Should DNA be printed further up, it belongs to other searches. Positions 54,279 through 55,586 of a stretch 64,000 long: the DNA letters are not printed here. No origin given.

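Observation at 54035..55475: Orphan radical-SAM/SPASM enzyme translationally coupled to a Zn-ribbon peptide with a duplicated M-x-x-VYAGP motif: candidate undescribed RiPP or protein-modification cassette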

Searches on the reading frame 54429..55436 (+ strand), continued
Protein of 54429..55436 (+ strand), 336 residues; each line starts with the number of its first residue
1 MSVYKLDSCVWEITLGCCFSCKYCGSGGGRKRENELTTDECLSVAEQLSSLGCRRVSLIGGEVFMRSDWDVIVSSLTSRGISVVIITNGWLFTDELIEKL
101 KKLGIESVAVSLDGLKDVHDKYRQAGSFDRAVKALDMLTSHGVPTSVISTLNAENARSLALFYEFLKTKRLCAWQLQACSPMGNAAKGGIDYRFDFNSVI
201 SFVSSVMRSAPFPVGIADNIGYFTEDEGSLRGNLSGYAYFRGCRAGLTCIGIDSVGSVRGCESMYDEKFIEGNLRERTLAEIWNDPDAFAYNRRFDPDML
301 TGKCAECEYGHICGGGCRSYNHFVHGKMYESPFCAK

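Call 13: search_solved_structures(query=window:54429-55436:+, max_evalue=0.00001, show_alignments=2)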
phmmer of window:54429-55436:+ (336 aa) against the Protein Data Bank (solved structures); distinct sequences matched with E-value up to 0.00001: 11.
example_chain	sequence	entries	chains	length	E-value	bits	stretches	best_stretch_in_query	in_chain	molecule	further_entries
6efn_A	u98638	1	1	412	8.3e-20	74.3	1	6-201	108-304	Sporulation killing factor maturation protein SkfB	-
4k37_A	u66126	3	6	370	7.4e-10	41.6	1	86-320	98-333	Anaerobic sulfatase-maturating enzyme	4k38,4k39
4k36_A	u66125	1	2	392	8.7e-10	41.3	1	86-320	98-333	Anaerobic sulfatase-maturating enzyme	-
7vob_C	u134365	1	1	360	1.2e-09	40.9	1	18-179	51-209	Cytosylglucuronate decarboxylase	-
7voc_C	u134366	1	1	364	1.2e-09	40.9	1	18-179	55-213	Cytosylglucuronate decarboxylase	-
2fb2_A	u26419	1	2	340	4.2e-09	39.1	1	12-143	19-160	Molybdenum cofactor biosynthesis protein A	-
1tv7_A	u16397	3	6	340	5.6e-09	38.7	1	13-143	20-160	Molybdenum cofactor biosynthesis protein A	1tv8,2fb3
4m7s_A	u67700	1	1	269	4.5e-08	35.7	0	12-113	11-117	BtrN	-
4m7t_A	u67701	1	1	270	4.8e-08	35.6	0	12-113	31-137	BtrN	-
5v1q_A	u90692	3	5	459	2.6e-07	33.2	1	14-318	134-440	Radical SAM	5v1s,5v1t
6c8v_A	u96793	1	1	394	4.6e-07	32.4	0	11-162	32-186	Coenzyme PQQ synthesis protein E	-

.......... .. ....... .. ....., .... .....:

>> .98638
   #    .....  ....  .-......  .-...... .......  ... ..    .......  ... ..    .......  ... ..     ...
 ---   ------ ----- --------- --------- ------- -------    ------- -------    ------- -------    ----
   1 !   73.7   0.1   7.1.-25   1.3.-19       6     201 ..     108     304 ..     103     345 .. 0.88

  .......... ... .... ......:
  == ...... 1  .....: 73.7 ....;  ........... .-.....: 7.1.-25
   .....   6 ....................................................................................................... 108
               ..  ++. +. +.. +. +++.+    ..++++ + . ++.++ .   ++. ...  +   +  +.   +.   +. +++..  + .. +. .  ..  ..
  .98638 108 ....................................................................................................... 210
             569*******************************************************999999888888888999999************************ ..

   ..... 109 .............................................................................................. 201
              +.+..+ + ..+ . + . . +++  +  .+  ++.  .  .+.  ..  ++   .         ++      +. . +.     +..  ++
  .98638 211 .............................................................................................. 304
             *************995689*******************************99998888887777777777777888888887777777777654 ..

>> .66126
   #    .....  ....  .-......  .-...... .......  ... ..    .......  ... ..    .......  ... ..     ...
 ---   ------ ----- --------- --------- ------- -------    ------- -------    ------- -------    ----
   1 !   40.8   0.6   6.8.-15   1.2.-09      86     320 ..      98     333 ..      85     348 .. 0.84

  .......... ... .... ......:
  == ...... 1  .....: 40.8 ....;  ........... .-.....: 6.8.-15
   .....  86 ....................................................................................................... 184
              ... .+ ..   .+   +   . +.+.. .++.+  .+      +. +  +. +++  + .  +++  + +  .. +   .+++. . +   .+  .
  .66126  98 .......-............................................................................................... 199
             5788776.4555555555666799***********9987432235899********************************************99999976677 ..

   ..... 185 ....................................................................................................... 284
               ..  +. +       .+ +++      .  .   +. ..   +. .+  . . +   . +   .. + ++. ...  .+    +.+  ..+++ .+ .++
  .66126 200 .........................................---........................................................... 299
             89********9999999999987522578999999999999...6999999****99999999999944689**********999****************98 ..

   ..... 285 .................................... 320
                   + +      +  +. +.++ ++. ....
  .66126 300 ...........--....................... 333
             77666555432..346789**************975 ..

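Call 28: search_dna_similar(query=window:54429-55436:+, collection=plasmids, mode=protein, max_rows=40, max_evalue=1e-15)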
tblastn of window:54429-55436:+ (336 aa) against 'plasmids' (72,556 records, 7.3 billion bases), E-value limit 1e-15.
Records with a match: 101; places in all: 103; records where one place covers at least 80% of the query: 101.
Best place of each record, by identity: <60% 101.
By first word of the organism name: Rhizobium 36; Thermus 18; Bacillus 8; Azospirillum 4; Clostridium 3; Streptomyces 2; Halobaculum 2; Streptantibioticus 2; Agathobacter 1; Ralstonia 1; and 24 more.
By predicted mobility (MOB-suite, as given by PLSDB): non-mobilizable 56; conjugative 38; mobilizable 7.
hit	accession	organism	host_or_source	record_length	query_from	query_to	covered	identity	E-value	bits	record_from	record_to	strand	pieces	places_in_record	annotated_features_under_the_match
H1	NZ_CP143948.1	Agathobacter rectalis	Homo sapiens,cell culture,fecal sample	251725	5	335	99%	39.4%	1e-68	239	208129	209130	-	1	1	radical SAM protein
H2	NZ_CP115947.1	Ralstonia solanacearum MolK2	Musa sp.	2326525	10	334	97%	35.6%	1e-58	211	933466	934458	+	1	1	record has no annotation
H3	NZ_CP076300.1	Burkholderia pseudomallei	Homo sapiens,blood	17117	9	334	97%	33.4%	7e-54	197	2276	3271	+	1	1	GDL motif peptide-associated radical SAM/SPASM maturase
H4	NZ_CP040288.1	Nostoc sp. C057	Phaeoceros,pure culture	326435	4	334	99%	32.8%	2e-58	210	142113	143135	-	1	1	nif11-class peptide radical SAM maturase 3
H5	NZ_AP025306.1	Aureibacter tunicatorum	-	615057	4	334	99%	32.6%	1e-57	208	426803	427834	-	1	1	radical SAM protein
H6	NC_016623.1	Azospirillum lipoferum 4B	-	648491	10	334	97%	32.8%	5e-54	197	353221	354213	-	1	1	GDL motif peptide-associated radical SAM/SPASM maturase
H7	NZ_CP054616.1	Azospirillum oryzae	cell culture,soil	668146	10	334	97%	32.5%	2e-53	196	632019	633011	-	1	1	GDL motif peptide-associated radical SAM/SPASM maturase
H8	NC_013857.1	Azospirillum sp. B510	-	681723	10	334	97%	32.3%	9e-52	191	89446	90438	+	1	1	GDL motif peptide-associated radical SAM/SPASM maturase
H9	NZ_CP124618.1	Tropicibacter oceani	pure culture,sediment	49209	10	334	97%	31.5%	2e-47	178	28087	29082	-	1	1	radical SAM protein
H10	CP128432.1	Microbulbifer sp. MKSA007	Smenospongia aurea,bacteria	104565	10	334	97%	30.1%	1e-25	115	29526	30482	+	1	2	radical SAM protein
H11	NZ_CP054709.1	Halarchaeum sp. CBA1220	solar salt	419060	9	335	97%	28.7%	2e-24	111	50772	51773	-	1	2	TIGR04053 family radical SAM/SPASM domain-containing protein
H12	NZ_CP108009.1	Streptomyces sp. NBC_00334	-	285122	10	324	94%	29.4%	6e-20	98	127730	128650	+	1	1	mftC: mycofactocin radical SAM maturase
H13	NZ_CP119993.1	Halomarina sp. PSR21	cell culture,saline soil from Tarim ...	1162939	10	334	97%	28.1%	6e-23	107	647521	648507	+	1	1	record has no annotation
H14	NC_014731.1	Halogeometricum borinquense DSM 11551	-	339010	10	334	97%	28.0%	6e-24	110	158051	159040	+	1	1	TIGR04053 family radical SAM/SPASM domain-containing protein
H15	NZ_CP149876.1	Rhizobium sp. T1473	Medicago sativa,Cell Culture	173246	12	334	96%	28.0%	6e-23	107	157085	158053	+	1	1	radical SAM protein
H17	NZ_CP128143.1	Bacillus mycoides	bacterial isolate,field soil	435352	14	319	91%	29.4%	1e-31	132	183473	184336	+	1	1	radical SAM/SPASM domain-containing protein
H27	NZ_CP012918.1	Azospirillum brasilense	Digitaria eriantha,microbe,root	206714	9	334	97%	26.6%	7e-23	107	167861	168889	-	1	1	nirJ: heme d1 biosynthesis radical SAM protein NirJ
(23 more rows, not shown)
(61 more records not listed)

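Call 29: get_annotated_region(hit=H1, flank=3000)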
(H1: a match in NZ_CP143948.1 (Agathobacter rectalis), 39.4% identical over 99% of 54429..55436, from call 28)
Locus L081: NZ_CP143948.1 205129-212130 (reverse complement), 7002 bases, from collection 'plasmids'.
description: Agathobacter rectalis strain DFI.5.28 plasmid unnamed1, complete sequence
organism: Agathobacter rectalis (NCBI taxid 39491)
taxonomy: Bacteria; Bacillota; Clostridia; Lachnospirales; Lachnospiraceae; Agathobacter; Agathobacter rectalis
host: -; source: Homo sapiens,cell culture,fecal sample; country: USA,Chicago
typing (MOB-suite, as given by PLSDB): non-mobilizable
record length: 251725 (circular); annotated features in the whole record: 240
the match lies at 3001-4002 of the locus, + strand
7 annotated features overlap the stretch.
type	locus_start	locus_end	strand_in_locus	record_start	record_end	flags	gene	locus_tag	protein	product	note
CDS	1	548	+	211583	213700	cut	fusA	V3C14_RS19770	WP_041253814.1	elongation factor G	GO:0006414 - translational elongation [Evidence IEA]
CDS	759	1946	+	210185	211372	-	tuf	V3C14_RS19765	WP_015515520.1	elongation factor Tu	GO:0006414 - translational elongation [Evidence IEA]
CDS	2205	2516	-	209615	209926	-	-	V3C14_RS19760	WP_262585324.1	hypothetical protein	-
CDS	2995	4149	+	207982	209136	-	-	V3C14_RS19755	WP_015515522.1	radical SAM protein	-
CDS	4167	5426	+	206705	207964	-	-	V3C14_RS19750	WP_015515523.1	MFS transporter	GO:0055085 - transmembrane transport [Evidence IEA]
CDS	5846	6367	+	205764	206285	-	-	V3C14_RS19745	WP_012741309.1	GNAT family N-acetyltransferase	-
CDS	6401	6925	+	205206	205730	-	-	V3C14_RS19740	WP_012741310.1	hypothetical protein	-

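Call 30: get_annotated_region(hit=H4, flank=4000)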
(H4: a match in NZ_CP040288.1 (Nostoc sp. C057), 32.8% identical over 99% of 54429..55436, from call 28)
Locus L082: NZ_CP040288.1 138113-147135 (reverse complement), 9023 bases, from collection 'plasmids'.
description: Nostoc sp. C057 plasmid p057_G
organism: Nostoc sp. C057 (NCBI taxid 2576903)
taxonomy: Bacteria; Cyanobacteriota; Cyanophyceae; Nostocales; Nostocaceae; Nostoc; Nostoc sp. C057
host: -; source: Phaeoceros,pure culture; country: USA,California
typing (MOB-suite, as given by PLSDB): non-mobilizable
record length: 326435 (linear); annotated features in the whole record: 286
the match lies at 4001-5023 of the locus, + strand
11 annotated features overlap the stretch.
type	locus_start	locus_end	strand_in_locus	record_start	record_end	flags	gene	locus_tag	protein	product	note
CDS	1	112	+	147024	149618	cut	-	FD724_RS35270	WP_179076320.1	hypothetical protein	-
CDS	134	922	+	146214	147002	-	-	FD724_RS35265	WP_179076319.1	MinD/ParA family protein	-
CDS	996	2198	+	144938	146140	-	-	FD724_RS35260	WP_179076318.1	hypothetical protein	-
CDS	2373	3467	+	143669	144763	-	-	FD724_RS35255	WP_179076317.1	cyclic nucleotide-binding domain-containing protein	-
CDS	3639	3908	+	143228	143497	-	-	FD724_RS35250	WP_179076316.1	Nif11-like leader peptide family natural product precursor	-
CDS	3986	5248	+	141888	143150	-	-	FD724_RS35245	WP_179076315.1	nif11-class peptide radical SAM maturase 3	-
CDS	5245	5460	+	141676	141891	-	-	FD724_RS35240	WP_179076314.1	hypothetical protein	-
CDS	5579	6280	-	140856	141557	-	-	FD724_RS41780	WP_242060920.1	hypothetical protein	-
CDS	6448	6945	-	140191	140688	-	-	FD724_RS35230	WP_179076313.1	NHLP leader peptide family RiPP precursor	-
CDS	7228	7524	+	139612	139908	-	-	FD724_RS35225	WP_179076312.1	Nif11-like leader peptide family natural product precursor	-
CDS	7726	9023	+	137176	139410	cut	-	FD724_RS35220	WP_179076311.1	TOMM precursor leader peptide-binding protein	-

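Call 31: get_annotated_region(hit=H3, flank=2500)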
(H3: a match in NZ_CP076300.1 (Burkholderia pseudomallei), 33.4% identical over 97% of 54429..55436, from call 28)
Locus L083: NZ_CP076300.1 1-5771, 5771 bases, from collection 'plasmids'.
description: Burkholderia pseudomallei strain VBP21822 plasmid p2VBP21822, complete sequence
organism: Burkholderia pseudomallei (NCBI taxid 28450)
taxonomy: Bacteria; Pseudomonadota; Betaproteobacteria; Burkholderiales; Burkholderiaceae; Burkholderia; Burkholderia pseudomallei
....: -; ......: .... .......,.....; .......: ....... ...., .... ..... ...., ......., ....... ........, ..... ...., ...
typing (MOB-suite, as given by PLSDB): non-mobilizable
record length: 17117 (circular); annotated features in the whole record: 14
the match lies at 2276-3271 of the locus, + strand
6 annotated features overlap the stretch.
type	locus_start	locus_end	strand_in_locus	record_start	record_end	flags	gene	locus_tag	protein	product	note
CDS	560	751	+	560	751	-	-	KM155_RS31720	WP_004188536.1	DUF1843 domain-containing protein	-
CDS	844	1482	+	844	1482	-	-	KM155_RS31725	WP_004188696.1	DUF1842 domain-containing protein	-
CDS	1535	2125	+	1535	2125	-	-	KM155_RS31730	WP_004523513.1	DUF1842 domain-containing protein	-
CDS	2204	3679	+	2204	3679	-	-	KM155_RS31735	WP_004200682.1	GDL motif peptide-associated radical SAM/SPASM maturase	GO:0046500 - S-adenosylmethionine metabolic process [Evidence IEA]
CDS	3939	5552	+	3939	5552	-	-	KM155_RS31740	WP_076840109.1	methyl-accepting chemotaxis protein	GO:0007165 - signal transduction [Evidence IEA]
CDS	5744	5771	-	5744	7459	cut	-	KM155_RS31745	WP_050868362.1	MFS transporter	-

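Call 37: get_annotated_region(hit=H5, flank=2500)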
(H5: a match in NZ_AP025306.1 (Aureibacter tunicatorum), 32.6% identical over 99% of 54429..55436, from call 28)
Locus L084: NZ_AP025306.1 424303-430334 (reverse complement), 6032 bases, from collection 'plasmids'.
description: Aureibacter tunicatorum strain NBRC 107587 plasmid pAT1, complete sequence
organism: Aureibacter tunicatorum (NCBI taxid 866807)
taxonomy: Bacteria; Bacteroidota; Cytophagia; Cytophagales; Persicobacteraceae; Aureibacter; Aureibacter tunicatorum
host: -; source: -; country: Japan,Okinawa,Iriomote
typing (MOB-suite, as given by PLSDB): non-mobilizable
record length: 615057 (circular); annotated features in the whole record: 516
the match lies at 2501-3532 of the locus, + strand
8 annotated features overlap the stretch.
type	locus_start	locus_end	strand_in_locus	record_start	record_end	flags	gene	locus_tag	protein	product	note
CDS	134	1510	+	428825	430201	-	rimK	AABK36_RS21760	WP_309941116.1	30S ribosomal protein S6--L-glutamate ligase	GO:0036211 - protein modification process [Evidence IEA]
CDS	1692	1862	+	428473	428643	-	-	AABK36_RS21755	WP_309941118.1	DUF1843 domain-containing protein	-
CDS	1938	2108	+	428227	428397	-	-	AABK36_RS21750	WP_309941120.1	DUF1843 domain-containing protein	-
CDS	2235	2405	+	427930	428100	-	-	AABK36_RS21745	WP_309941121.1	DUF1843 domain-containing protein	-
CDS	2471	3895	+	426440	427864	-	-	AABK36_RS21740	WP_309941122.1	radical SAM protein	-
CDS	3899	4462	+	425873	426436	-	-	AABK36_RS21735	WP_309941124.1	class I SAM-dependent methyltransferase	-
CDS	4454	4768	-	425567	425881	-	-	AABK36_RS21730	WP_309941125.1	hypothetical protein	-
CDS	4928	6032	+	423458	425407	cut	-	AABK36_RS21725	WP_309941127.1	hypothetical protein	-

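Call 38: get_annotated_region(hit=H9, flank=2500)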
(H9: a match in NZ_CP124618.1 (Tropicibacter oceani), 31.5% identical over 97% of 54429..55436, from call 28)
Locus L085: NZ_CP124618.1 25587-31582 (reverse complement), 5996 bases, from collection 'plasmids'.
description: Tropicibacter oceani strain YMD87 plasmid unnamed2, complete sequence
organism: Tropicibacter oceani (NCBI taxid 3058420)
taxonomy: Bacteria; Pseudomonadota; Alphaproteobacteria; Rhodobacterales; Roseobacteraceae; Tropicibacter; Tropicibacter oceani
host: -; source: pure culture,sediment; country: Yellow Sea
typing (MOB-suite, as given by PLSDB): non-mobilizable
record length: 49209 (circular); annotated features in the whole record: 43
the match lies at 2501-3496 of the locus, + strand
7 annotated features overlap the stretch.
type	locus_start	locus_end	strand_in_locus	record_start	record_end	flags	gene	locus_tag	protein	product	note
CDS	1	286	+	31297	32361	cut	-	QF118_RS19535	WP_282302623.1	radical SAM protein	-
CDS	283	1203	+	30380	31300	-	-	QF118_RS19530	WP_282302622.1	hypothetical protein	-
CDS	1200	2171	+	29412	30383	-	-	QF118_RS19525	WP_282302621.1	phosphotransferase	-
CDS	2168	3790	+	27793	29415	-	-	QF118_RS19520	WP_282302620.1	radical SAM protein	-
CDS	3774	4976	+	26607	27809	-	-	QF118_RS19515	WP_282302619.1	trypsin-like peptidase domain-containing protein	-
CDS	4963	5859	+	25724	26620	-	-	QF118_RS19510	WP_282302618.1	M23 family metallopeptidase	GO:0006508 - proteolysis [Evidence IEA]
CDS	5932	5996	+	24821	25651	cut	-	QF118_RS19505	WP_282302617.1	hypothetical protein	-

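Call 39: get_annotated_region(hit=H2, flank=2500)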
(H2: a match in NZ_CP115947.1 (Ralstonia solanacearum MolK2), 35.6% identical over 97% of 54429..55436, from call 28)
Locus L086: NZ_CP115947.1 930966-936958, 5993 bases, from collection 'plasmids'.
description: Ralstonia solanacearum MolK2 plasmid pmega, complete sequence
organism: Ralstonia solanacearum MolK2 (NCBI taxid 564065)
taxonomy: Bacteria; Pseudomonadota; Betaproteobacteria; Burkholderiales; Burkholderiaceae; Ralstonia; Ralstonia solanacearum; Ralstonia solanacearum MolK2
host: -; source: Musa sp.; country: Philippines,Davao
typing (MOB-suite, as given by PLSDB): non-mobilizable; replicon rep_cluster_2238; mating-pair formation MPF_T
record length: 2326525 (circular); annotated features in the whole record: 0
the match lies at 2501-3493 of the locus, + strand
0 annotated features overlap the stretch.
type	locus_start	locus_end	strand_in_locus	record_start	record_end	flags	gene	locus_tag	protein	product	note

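Call 40: get_annotated_region(hit=H6, flank=2500)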
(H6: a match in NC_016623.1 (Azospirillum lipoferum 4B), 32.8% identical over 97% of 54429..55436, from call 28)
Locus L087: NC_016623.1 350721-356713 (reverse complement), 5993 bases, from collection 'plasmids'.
description: Azospirillum lipoferum 4B plasmid AZO_p3, complete sequence
organism: Azospirillum lipoferum 4B (NCBI taxid 862719)
taxonomy: Bacteria; Pseudomonadota; Alphaproteobacteria; Rhodospirillales; Azospirillaceae; Azospirillum; Azospirillum lipoferum; Azospirillum lipoferum 4B
host: -; source: -; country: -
typing (MOB-suite, as given by PLSDB): non-mobilizable
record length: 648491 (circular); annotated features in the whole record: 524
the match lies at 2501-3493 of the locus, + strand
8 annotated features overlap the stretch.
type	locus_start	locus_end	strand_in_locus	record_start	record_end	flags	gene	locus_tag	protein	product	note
CDS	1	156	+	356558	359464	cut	-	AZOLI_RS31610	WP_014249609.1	UbiA family prenyltransferase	-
CDS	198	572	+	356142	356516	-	-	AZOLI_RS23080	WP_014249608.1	EamA family transporter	-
CDS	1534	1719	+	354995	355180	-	-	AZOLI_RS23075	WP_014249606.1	DUF1843 domain-containing protein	-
CDS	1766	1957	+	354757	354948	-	-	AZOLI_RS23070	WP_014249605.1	DUF1843 domain-containing protein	-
CDS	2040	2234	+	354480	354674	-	-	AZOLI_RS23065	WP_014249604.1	DUF1843 domain-containing protein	-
CDS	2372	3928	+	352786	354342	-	-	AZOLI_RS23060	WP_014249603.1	GDL motif peptide-associated radical SAM/SPASM maturase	GO:0046500 - S-adenosylmethionine metabolic process [Evidence IEA]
CDS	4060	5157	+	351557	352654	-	-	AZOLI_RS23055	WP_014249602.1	extracellular solute-binding protein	-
CDS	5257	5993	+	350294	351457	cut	potA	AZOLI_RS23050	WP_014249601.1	polyamine ABC transporter ATP-binding protein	GO:0015846 - polyamine transport [Evidence IEA]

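Call 41: get_annotated_region(hit=H11, flank=600)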
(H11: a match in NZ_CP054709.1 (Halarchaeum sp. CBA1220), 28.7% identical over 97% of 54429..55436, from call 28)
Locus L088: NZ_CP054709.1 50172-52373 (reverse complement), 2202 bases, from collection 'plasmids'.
description: Halarchaeum sp. CBA1220 plasmid pCBA1220-02, complete sequence
organism: Halarchaeum sp. CBA1220 (NCBI taxid 1853682)
taxonomy: Archaea; Euryarchaeota; Halobacteria; Halobacteriales; Halobacteriaceae; Halarchaeum; Halarchaeum sp. CBA1220
host: -; source: solar salt; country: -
typing (MOB-suite, as given by PLSDB): non-mobilizable; mating-pair formation MPF_T
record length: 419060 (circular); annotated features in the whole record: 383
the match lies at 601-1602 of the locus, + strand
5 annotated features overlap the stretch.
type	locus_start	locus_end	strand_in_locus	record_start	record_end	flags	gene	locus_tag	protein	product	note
CDS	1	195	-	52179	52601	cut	-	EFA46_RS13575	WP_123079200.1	helix-turn-helix domain-containing protein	-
CDS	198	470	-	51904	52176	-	-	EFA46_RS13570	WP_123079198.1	DUF2249 domain-containing protein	-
CDS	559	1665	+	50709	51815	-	-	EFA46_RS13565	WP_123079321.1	TIGR04053 family radical SAM/SPASM domain-containing protein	-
CDS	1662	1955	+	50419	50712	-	-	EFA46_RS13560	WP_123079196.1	hypothetical protein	-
CDS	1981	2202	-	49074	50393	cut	-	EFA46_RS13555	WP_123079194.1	hypothetical protein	-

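Call 42: get_annotated_region(hit=H12, flank=600)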
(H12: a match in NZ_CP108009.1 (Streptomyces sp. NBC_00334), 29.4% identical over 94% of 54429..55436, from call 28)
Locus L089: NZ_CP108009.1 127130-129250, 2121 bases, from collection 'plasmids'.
description: Streptomyces sp. NBC_00334 plasmid unnamed1, complete sequence
organism: Streptomyces sp. NBC_00334 (NCBI taxid 2975713)
taxonomy: Bacteria; Actinomycetota; Actinomycetes; Kitasatosporales; Streptomycetaceae; Streptomyces; Streptomyces sp. NBC 00334
host: -; source: -; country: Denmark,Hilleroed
typing (MOB-suite, as given by PLSDB): non-mobilizable
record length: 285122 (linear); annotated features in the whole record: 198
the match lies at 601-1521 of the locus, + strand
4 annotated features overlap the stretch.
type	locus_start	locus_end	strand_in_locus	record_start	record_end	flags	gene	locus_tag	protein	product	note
CDS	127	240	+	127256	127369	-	mftA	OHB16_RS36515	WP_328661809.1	mycofactocin precursor MftA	GO:0140604 - mycofactocin biosynthetic process [Evidence IEA]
CDS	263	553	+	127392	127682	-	mftB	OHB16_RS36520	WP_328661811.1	mycofactocin biosynthesis chaperone MftB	GO:0140604 - mycofactocin biosynthetic process [Evidence IEA]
CDS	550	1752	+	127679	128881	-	mftC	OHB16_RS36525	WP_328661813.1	mycofactocin radical SAM maturase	GO:0140604 - mycofactocin biosynthetic process [Evidence IEA]; GO:0031179 - peptide modification [Evidence IEA]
CDS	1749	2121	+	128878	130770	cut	-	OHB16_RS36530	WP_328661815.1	mycofactocin system FadH/OYE family oxidoreductase 1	-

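Call 43: get_annotated_region(hit=H27, flank=600)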
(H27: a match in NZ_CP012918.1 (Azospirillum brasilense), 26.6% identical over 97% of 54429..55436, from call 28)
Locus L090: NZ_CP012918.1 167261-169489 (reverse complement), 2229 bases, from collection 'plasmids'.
description: Azospirillum brasilense strain Sp 7 plasmid ABSP7_p4, complete sequence
organism: Azospirillum brasilense (NCBI taxid 192)
taxonomy: Bacteria; Pseudomonadota; Alphaproteobacteria; Rhodospirillales; Azospirillaceae; Azospirillum; Azospirillum brasilense
host: -; source: Digitaria eriantha,microbe,root; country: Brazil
typing (MOB-suite, as given by PLSDB): non-mobilizable
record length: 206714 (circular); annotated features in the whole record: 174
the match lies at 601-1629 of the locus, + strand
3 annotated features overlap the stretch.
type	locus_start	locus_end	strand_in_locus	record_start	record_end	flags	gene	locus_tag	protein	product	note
CDS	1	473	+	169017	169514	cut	-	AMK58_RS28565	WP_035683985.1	Lrp/AsnC family transcriptional regulator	-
CDS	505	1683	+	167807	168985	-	nirJ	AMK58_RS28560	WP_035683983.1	heme d1 biosynthesis radical SAM protein NirJ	GO:0006783 - heme biosynthetic process [Evidence IEA]; GO:0046500 - S-adenosylmethionine metabolic process [Evidence ...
CDS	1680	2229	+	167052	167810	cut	-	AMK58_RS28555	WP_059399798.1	CbiX/SirB N-terminal domain-containing protein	-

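Call 44: get_annotated_region(hit=H17, flank=1500)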
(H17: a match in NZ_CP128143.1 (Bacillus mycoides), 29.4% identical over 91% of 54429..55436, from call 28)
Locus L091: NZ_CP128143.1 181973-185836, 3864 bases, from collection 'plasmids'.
description: Bacillus mycoides strain SIN3.2 plasmid unnamed1, complete sequence
organism: Bacillus mycoides (NCBI taxid 1405)
taxonomy: Bacteria; Bacillota; Bacilli; Bacillales; Bacillaceae; Bacillus; Bacillus mycoides
host: -; source: bacterial isolate,field soil; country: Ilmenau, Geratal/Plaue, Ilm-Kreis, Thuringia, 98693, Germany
typing (MOB-suite, as given by PLSDB): mobilizable; relaxase MOBP
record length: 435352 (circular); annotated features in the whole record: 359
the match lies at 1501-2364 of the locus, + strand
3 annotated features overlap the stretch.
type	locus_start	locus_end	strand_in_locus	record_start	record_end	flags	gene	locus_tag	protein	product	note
CDS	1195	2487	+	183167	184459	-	-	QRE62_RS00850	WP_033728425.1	radical SAM/SPASM domain-containing protein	-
CDS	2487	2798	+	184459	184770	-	-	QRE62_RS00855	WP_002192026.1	PqqD family protein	-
CDS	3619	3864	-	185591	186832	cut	-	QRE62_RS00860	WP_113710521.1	MFS transporter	GO:0055085 - transmembrane transport [Evidence IEA]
